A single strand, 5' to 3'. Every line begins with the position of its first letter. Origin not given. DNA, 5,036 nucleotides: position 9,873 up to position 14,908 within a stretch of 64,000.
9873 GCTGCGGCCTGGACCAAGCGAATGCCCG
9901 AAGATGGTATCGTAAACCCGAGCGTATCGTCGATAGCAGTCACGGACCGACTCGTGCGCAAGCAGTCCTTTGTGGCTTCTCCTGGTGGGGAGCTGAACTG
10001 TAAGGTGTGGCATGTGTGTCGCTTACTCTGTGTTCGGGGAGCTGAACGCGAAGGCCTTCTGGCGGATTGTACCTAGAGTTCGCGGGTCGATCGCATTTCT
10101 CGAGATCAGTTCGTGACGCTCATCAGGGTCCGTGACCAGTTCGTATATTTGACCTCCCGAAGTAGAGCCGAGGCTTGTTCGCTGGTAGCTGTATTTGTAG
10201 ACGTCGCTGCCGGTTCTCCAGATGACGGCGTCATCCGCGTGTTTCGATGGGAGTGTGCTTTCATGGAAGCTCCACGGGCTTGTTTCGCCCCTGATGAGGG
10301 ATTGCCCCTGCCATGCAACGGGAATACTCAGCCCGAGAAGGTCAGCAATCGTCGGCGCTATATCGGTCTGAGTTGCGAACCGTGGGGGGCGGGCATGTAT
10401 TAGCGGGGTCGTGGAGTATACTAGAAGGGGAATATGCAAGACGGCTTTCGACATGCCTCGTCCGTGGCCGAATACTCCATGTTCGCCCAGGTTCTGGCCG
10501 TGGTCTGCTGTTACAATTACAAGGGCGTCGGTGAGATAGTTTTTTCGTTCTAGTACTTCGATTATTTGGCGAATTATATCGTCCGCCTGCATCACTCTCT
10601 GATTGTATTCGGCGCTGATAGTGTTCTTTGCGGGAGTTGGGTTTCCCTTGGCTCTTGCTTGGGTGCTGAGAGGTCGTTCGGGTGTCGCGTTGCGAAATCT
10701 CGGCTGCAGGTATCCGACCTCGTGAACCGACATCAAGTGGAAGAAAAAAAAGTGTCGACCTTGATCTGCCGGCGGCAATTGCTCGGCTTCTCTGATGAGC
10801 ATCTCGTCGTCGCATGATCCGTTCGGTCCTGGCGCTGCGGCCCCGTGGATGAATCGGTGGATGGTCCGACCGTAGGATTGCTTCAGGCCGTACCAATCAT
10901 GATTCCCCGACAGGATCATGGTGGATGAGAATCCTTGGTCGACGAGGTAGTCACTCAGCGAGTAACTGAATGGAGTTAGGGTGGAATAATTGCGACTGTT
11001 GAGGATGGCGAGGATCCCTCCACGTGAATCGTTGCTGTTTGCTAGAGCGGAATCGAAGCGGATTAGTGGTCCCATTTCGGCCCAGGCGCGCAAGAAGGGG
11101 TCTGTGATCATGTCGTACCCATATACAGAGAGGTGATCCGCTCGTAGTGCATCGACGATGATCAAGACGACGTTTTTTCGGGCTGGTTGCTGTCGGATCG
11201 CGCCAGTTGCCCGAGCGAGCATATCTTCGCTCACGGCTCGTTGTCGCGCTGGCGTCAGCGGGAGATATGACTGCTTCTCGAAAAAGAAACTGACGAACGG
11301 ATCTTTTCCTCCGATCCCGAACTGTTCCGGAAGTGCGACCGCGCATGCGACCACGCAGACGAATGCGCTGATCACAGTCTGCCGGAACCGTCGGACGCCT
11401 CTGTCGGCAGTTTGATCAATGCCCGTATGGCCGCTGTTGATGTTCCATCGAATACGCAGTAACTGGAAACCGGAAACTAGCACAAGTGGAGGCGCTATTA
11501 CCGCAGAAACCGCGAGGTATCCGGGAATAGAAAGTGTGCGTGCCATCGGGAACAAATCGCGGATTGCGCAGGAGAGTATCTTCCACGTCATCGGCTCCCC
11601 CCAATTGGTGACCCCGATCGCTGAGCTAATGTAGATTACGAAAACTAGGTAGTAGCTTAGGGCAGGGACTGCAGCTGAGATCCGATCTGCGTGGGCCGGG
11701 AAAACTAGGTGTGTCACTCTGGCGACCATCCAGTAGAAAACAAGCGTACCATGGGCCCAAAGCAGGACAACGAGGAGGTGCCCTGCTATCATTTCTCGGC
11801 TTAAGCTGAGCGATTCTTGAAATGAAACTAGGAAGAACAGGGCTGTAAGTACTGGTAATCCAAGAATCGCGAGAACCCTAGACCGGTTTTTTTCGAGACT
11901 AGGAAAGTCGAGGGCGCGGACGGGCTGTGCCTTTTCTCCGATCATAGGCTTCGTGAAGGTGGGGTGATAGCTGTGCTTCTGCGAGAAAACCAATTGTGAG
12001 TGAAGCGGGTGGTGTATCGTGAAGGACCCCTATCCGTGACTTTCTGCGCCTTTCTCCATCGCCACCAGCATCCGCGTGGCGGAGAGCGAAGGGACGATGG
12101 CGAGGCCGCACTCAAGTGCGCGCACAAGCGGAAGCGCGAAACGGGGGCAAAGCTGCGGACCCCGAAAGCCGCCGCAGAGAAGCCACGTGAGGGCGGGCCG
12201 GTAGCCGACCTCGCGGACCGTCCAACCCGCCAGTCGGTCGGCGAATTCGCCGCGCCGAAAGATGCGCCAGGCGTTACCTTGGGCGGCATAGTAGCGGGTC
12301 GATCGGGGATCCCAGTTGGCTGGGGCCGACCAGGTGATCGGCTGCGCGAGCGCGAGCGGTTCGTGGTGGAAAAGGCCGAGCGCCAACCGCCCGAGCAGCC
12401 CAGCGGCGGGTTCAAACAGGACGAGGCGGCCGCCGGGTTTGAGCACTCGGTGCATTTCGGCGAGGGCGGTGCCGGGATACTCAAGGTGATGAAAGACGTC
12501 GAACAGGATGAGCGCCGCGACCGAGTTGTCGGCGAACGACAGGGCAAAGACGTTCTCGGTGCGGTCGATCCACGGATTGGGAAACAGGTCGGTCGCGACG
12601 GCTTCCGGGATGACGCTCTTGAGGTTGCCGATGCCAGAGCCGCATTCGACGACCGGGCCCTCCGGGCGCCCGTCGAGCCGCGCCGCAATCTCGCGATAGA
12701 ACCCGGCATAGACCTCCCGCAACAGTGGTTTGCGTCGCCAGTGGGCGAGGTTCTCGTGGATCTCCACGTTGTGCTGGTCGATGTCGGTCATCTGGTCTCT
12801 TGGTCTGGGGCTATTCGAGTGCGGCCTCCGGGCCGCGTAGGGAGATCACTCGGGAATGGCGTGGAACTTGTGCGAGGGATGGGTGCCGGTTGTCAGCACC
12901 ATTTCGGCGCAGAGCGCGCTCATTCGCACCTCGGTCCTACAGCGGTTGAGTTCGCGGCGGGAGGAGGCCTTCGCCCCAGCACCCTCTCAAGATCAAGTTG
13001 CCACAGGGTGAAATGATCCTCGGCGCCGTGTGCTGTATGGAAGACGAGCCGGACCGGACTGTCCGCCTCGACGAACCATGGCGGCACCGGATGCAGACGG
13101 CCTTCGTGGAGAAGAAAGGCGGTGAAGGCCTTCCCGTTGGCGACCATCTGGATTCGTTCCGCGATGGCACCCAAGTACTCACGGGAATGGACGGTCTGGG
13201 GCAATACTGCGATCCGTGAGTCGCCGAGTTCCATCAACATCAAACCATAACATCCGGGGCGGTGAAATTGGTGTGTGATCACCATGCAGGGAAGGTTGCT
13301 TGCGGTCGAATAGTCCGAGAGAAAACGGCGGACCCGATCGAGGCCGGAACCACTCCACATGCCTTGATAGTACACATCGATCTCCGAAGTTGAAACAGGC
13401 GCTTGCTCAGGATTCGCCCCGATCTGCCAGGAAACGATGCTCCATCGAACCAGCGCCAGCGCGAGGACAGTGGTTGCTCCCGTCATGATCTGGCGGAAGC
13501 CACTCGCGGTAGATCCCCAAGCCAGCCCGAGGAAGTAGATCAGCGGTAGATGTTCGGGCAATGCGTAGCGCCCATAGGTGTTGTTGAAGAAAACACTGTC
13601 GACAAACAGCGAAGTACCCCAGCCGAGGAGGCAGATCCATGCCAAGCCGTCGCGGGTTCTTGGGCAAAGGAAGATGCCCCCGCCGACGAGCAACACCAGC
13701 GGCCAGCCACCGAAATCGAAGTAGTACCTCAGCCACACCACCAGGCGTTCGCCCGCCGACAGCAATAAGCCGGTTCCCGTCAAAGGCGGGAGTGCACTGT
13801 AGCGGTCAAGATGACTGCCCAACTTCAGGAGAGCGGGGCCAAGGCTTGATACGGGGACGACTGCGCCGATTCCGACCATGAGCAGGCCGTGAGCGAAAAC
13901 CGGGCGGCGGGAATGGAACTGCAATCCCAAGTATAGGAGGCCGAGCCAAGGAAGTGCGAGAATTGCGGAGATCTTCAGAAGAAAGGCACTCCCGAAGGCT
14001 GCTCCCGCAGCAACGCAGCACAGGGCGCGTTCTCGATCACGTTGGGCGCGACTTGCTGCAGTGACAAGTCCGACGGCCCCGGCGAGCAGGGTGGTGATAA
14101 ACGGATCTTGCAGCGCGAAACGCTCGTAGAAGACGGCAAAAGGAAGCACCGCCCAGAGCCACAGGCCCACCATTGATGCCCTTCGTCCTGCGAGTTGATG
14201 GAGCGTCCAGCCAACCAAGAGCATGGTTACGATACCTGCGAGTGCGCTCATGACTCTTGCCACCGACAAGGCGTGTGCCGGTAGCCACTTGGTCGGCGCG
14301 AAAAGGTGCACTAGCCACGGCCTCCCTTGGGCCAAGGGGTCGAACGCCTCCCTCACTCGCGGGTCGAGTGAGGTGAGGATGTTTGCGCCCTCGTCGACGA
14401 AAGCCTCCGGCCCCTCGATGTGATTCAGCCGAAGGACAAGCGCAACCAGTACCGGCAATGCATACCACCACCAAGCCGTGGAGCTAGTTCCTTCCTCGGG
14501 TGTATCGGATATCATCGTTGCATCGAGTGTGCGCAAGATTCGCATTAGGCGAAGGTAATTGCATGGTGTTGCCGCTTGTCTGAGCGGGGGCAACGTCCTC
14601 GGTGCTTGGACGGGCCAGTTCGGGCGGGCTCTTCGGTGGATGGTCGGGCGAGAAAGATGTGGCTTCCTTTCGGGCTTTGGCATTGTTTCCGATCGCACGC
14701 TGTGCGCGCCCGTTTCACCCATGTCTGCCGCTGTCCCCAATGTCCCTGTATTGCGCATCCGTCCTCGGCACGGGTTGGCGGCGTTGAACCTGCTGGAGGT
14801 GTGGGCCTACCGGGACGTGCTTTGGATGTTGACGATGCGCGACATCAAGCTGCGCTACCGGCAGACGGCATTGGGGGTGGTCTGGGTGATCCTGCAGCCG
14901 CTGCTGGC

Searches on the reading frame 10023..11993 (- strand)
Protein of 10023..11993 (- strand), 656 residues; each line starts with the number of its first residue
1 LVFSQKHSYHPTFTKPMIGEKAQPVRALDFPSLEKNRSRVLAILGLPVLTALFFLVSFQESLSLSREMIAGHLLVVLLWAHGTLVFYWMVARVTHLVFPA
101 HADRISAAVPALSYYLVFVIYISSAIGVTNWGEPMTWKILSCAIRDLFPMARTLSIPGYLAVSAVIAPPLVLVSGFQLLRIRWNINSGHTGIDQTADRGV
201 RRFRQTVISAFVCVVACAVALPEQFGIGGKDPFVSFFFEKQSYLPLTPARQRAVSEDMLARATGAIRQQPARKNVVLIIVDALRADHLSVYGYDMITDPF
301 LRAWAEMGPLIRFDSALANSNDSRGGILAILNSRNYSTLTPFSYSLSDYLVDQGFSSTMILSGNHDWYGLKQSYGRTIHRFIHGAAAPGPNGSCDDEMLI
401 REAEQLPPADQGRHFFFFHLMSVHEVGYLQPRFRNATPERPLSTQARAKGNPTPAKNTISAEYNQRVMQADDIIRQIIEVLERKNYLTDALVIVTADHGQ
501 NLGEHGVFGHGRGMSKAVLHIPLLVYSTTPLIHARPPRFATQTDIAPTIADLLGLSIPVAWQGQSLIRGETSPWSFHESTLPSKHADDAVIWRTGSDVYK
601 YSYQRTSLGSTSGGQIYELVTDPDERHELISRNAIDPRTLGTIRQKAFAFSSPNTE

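Call 38: search_protein_families(library=pfam, proteins=[window:10023-11993:-], max_evalue=0.00001)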
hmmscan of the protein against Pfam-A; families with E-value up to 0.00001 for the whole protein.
window:10023-11993:- (656 aa): 1 family
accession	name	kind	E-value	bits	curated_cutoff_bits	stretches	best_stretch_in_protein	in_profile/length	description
PF00884.28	Sulfatase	-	1.4e-32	113.6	25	1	273-554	1-300/301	Sulfatase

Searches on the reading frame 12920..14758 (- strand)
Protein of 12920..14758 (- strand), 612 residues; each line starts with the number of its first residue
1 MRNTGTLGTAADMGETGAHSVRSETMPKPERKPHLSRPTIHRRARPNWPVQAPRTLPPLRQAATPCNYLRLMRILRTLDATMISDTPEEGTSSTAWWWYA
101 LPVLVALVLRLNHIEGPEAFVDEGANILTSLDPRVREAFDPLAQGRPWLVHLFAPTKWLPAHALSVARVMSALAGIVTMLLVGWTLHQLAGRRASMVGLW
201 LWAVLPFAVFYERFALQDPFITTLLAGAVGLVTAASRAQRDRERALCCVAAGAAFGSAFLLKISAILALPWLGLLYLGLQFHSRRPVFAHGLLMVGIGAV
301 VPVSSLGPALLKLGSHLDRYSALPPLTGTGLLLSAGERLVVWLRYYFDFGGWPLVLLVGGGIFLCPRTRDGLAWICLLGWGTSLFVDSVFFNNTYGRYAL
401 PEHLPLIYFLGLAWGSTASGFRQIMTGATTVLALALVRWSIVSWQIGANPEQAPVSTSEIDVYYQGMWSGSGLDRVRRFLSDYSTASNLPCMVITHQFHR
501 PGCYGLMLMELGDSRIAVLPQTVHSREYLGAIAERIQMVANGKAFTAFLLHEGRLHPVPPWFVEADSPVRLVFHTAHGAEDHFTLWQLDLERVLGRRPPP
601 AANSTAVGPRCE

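Call 38: search_protein_families(library=pfam, proteins=[window:12920-14758:-], max_evalue=0.00001)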
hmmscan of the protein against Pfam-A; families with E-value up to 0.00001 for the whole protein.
window:12920-14758:- (612 aa): 1 family
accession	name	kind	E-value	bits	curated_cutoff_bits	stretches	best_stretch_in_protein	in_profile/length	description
PF13231.12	PMT_2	-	2e-07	31.8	26.1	1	165-301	22-155/160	Dolichyl-phosphate-mannose-protein mannosyltransferase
